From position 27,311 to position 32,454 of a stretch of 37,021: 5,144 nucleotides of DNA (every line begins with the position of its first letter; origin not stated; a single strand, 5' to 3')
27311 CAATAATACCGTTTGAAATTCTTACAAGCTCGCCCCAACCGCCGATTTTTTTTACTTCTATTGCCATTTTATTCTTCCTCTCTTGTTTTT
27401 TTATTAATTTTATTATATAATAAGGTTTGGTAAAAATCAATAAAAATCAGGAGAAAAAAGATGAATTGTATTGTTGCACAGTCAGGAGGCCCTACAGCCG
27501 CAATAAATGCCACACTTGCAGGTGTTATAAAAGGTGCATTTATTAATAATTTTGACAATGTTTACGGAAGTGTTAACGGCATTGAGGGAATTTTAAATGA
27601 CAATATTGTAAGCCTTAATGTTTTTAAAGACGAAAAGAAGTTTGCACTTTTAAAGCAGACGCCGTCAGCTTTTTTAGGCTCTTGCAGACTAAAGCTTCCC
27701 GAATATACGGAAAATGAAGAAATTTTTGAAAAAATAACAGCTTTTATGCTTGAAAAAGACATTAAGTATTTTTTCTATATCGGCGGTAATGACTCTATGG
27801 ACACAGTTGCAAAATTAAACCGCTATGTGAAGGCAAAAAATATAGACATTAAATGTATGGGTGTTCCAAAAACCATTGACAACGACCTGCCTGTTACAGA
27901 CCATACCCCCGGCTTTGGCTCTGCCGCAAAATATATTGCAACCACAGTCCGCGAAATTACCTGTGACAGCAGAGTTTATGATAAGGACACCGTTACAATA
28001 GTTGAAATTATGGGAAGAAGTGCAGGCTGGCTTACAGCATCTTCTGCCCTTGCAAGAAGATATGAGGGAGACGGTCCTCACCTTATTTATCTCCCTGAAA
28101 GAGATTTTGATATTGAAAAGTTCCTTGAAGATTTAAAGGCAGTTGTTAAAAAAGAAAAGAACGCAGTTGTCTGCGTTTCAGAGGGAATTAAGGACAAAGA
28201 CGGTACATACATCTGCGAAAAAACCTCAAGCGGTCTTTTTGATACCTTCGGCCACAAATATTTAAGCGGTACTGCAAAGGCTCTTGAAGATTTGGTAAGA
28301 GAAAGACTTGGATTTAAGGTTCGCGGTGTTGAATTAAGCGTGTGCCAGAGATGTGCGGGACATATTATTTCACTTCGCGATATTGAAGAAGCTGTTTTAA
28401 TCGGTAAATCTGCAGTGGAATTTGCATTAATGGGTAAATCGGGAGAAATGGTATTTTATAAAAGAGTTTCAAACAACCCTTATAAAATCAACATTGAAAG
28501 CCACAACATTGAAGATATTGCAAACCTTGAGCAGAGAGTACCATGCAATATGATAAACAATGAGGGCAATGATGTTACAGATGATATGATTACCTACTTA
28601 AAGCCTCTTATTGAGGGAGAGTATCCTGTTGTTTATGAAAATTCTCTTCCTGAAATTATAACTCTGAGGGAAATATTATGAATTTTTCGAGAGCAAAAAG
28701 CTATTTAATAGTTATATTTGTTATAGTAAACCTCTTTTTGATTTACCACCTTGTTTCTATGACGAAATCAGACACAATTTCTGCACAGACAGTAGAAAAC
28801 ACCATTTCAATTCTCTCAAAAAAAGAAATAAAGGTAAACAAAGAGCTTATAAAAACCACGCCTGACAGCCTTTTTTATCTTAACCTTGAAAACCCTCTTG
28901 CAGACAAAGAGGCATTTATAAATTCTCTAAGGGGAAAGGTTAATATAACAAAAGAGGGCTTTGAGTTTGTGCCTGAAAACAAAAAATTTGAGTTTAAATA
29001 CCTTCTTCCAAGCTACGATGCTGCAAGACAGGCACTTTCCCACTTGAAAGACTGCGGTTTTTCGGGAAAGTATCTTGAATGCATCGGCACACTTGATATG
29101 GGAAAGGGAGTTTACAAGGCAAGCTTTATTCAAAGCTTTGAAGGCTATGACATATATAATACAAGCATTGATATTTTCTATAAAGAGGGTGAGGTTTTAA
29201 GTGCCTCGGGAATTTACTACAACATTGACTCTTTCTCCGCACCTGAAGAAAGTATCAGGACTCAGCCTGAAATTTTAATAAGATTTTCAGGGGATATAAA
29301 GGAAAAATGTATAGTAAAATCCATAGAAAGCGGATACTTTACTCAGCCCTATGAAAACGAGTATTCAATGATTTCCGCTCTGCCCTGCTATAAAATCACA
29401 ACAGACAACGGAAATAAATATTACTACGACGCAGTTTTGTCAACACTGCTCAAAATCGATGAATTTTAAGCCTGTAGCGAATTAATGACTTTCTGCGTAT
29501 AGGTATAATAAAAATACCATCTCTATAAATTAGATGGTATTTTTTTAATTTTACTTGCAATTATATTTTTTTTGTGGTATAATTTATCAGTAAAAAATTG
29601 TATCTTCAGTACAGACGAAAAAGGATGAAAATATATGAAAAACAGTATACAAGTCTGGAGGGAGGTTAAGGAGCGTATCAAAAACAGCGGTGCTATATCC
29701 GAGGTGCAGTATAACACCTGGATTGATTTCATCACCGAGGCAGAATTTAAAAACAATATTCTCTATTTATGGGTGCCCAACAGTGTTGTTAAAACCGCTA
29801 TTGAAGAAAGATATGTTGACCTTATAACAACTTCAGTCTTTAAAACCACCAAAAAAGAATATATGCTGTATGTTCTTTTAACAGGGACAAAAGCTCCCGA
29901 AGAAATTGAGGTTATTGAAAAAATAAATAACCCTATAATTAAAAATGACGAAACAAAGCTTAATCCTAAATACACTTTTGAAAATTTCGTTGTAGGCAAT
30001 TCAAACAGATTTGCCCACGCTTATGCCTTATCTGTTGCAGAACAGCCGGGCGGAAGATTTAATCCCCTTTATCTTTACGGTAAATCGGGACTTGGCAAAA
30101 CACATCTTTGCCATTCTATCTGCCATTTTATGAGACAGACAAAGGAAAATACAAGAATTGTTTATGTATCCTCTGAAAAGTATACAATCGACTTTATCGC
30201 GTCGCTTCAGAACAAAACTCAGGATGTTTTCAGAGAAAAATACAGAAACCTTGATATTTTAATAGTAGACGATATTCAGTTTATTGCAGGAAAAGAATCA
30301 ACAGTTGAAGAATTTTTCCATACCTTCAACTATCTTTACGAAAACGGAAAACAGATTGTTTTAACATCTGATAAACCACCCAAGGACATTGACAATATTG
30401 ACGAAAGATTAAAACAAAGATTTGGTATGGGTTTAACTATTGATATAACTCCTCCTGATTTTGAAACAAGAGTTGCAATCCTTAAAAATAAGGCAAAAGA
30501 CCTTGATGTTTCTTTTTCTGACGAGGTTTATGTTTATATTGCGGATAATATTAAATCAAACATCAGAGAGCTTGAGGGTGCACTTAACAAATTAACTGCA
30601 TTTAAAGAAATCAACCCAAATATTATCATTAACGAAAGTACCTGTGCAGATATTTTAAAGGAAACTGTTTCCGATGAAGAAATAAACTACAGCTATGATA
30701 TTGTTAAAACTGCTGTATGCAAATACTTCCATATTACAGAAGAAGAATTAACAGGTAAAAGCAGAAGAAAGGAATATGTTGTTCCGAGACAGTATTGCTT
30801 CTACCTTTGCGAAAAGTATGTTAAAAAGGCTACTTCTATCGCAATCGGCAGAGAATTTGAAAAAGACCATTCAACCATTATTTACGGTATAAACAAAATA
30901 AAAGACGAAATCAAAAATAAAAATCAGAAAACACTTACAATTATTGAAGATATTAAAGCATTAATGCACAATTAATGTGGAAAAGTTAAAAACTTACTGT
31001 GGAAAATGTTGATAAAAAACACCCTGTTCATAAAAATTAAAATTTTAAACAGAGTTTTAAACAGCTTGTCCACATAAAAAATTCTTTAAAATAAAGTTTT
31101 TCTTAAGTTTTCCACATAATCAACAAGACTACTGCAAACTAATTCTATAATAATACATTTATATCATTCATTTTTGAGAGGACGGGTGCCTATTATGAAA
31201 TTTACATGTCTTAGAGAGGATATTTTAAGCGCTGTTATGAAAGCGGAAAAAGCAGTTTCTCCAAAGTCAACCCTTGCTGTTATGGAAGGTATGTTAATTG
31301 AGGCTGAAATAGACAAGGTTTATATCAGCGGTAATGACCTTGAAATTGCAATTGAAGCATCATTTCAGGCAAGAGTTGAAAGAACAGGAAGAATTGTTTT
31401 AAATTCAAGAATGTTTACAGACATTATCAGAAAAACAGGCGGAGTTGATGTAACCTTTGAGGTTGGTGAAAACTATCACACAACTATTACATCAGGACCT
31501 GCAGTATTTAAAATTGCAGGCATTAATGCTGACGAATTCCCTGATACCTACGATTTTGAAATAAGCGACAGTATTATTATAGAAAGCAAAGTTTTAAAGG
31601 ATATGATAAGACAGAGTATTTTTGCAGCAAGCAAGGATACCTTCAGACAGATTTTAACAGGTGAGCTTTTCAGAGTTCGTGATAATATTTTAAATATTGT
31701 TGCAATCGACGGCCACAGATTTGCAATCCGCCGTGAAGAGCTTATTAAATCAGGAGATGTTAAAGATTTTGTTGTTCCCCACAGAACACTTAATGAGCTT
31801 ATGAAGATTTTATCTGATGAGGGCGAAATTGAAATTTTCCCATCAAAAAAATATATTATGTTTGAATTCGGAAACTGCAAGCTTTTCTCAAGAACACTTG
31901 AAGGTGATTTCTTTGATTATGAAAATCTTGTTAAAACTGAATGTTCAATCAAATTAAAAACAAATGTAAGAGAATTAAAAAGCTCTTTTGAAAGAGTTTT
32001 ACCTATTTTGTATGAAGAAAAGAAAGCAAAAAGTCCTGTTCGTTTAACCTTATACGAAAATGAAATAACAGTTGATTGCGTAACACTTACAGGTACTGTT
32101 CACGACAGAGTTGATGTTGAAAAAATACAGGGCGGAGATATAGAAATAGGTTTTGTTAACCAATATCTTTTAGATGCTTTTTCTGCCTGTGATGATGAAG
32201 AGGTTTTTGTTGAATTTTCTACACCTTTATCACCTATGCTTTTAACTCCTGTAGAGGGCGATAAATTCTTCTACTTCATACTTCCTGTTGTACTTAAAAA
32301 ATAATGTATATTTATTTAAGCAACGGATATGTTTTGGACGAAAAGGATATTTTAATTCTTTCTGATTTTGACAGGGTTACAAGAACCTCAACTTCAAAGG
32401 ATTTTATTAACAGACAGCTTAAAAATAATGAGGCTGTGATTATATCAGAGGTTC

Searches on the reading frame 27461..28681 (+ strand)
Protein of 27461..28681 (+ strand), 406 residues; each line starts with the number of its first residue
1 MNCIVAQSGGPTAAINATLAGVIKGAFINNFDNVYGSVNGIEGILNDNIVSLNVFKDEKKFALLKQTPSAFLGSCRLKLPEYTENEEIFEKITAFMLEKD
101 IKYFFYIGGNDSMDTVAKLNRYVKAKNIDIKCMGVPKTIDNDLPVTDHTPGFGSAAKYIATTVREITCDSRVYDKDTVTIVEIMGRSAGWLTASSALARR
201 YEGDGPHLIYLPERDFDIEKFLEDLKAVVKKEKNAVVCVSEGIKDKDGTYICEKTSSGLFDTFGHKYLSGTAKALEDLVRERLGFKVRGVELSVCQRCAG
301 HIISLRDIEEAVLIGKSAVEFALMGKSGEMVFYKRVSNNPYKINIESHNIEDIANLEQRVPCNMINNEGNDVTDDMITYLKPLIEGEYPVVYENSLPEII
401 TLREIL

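Call 6: search_protein_families(library=pfam, proteins=[window:27461-28681:+], max_evalue=0.001)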
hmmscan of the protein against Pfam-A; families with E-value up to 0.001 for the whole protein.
window:27461-28681:+ (406 aa): 1 family
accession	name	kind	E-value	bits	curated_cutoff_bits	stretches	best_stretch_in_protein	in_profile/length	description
PF00365.25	PFK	-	4.2e-59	200.6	30.9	1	3-287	2-273/277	Phosphofructokinase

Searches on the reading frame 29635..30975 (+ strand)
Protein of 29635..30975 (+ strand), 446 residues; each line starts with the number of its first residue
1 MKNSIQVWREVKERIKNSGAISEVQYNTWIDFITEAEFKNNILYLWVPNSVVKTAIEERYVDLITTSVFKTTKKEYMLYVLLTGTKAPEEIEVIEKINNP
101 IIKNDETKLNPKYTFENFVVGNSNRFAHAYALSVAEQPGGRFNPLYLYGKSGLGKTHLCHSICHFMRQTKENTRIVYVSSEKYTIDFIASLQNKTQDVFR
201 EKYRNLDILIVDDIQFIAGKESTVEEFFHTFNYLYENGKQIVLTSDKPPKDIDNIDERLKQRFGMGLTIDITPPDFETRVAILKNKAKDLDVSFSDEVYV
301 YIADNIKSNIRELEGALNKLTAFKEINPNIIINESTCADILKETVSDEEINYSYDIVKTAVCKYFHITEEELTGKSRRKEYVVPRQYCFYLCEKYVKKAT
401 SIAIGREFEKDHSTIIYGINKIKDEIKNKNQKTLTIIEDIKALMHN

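Call 6: search_protein_families(library=pfam, proteins=[window:29635-30975:+], max_evalue=0.001)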
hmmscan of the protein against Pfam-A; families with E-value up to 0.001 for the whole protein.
window:29635-30975:+ (446 aa): 10 families
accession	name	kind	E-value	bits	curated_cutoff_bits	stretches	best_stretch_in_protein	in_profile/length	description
PF00308.24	Bac_DnaA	-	4.7e-68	228.9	23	1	109-270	1-162/162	Bacterial DnaA ATPAse domain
PF08299.17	Bac_DnaA_C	-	1.2e-21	76.9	31.5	1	356-422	3-69/69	Bacterial dnaA protein helix-turn-helix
PF11638.13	DnaA_N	-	2.7e-09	37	24.6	1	7-66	3-61/65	DnaA N-terminal domain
PF00004.35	AAA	-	8e-09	36.5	21.2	1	145-265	1-125/131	ATPase family associated with various cellular activities (AAA)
PF01695.23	IstB_IS21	-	8.9e-07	29.1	24.1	1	145-249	95-196/238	IstB-like ATP binding protein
PF13173.12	AAA_14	-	3.7e-06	27.4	27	1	143-276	3-125/129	AAA domain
PF00910.28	RNA_helicase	-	2e-05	25.4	21.5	1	145-229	1-73/105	RNA helicase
PF01637.24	ATPase_2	-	5.3e-05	23.6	33.2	0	140-184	18-61/225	ATPase domain predominantly from Archaea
PF13401.12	AAA_22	-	0.00011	22.9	27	0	145-227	8-104/130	AAA domain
PF07693.20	KAP_NTPase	-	0.00029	20.6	20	0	144-440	22-160/293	KAP family P-loop domain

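Call 55: list_cluster_members(proteins=[window:29635-30975:+, window:33680-35590:+, window:27461-28681:+])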
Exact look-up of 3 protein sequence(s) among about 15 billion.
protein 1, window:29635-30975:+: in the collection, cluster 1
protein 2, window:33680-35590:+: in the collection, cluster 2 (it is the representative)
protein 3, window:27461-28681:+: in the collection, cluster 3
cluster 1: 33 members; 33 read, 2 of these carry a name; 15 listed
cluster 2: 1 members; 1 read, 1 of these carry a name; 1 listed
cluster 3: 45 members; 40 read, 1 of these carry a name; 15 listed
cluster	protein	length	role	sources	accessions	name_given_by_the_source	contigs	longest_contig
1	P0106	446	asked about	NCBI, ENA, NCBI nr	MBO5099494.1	MAG: chromosomal replication initiator protein DnaA [Clostridia bacterium] | chromosomal replication initiator protein DnaA [Clostridia bacterium]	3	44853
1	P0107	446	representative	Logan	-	-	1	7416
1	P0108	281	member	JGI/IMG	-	chromosomal replication initiator protein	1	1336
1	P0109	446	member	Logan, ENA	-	-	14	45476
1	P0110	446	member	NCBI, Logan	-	-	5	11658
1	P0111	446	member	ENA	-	-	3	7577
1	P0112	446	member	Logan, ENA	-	-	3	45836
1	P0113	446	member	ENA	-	-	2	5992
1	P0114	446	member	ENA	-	-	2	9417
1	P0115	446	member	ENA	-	-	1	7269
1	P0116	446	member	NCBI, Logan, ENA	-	-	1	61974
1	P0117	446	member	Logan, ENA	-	-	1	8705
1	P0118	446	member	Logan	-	-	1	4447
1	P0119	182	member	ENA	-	-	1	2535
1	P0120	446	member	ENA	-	-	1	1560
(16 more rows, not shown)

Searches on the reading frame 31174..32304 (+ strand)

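Call 6: search_protein_families(library=pfam, proteins=[window:31174-32304:+], max_evalue=0.001)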
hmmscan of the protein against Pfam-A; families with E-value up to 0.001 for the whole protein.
window:31174-32304:+ (376 aa): 3 families
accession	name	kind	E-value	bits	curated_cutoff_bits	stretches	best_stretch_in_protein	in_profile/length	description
PF00712.24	DNA_pol3_beta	-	1e-28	100.3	24.4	1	8-124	1-118/120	DNA polymerase III beta subunit, N-terminal domain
PF02767.21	DNA_pol3_beta_2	-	3.4e-25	89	27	1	136-246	2-114/116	DNA polymerase III beta subunit, central domain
PF02768.20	DNA_pol3_beta_3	-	6.8e-16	58.6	27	1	256-372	7-120/121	DNA polymerase III beta subunit, C-terminal domain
